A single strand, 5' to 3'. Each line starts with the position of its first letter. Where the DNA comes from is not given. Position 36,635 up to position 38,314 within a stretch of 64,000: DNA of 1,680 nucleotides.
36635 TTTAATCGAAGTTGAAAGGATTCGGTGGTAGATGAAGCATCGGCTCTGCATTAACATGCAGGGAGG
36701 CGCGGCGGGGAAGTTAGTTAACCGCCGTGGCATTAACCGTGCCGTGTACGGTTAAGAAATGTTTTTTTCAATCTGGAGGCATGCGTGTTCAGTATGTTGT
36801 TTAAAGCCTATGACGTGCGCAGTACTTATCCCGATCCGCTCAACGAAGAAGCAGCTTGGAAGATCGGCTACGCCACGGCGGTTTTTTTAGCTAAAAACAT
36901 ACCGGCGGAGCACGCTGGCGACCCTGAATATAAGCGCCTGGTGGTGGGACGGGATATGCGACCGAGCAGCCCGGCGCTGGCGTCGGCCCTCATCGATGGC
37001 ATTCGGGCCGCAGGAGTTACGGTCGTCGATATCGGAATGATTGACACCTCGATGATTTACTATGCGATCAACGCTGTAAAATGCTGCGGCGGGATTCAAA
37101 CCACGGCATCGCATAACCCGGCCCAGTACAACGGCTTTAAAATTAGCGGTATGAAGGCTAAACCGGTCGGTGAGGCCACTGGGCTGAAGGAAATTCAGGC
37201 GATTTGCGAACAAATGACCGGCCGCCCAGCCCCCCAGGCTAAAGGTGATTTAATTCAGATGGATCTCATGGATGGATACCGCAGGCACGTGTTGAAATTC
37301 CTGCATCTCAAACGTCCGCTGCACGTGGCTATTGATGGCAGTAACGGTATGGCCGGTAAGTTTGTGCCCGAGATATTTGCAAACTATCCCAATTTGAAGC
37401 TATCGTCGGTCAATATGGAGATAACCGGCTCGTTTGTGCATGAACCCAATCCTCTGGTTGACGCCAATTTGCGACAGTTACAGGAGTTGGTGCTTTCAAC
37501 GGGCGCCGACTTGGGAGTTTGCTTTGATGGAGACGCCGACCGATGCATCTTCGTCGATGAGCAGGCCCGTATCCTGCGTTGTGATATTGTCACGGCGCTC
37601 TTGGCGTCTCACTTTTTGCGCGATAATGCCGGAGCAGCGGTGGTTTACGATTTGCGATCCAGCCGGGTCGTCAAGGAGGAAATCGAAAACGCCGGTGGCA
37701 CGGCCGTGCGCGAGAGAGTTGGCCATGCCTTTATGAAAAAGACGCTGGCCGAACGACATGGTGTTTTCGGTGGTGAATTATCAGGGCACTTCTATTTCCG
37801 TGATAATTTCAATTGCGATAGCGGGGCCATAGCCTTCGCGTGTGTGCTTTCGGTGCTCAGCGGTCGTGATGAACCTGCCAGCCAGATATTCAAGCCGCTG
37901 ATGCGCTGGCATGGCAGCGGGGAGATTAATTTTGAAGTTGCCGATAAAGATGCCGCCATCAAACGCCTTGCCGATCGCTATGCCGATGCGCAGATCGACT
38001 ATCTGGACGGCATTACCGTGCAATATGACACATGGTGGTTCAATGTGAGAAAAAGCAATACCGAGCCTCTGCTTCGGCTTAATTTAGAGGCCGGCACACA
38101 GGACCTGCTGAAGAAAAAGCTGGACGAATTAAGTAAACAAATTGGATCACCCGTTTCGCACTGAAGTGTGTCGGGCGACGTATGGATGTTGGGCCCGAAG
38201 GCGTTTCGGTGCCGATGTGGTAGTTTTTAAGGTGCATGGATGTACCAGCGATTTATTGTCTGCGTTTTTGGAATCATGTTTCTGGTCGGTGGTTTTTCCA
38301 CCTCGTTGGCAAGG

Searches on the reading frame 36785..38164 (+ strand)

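Call 80: search_protein_families(library=pfam, proteins=[window:36785-38164:+], max_evalue=0.001)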
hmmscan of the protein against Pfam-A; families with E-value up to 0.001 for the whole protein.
window:36785-38164:+ (459 aa): 4 families
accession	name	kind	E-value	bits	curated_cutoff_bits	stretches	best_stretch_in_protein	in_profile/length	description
PF02878.22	PGM_PMM_I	-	1.7e-29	102.7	22.5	1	4-143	2-133/138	Phosphoglucomutase/phosphomannomutase, alpha/beta/alpha domain I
PF02879.22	PGM_PMM_II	-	1.7e-20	73.9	29.3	1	164-260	2-102/103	Phosphoglucomutase/phosphomannomutase, alpha/beta/alpha domain II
PF02880.22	PGM_PMM_III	-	5.4e-20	72.1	20.7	1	267-372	3-111/115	Phosphoglucomutase/phosphomannomutase, alpha/beta/alpha domain III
PF00408.26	PGM_PMM_IV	-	2.4e-10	40.8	23.1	1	380-449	1-65/68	Phosphoglucomutase/phosphomannomutase, C-terminal domain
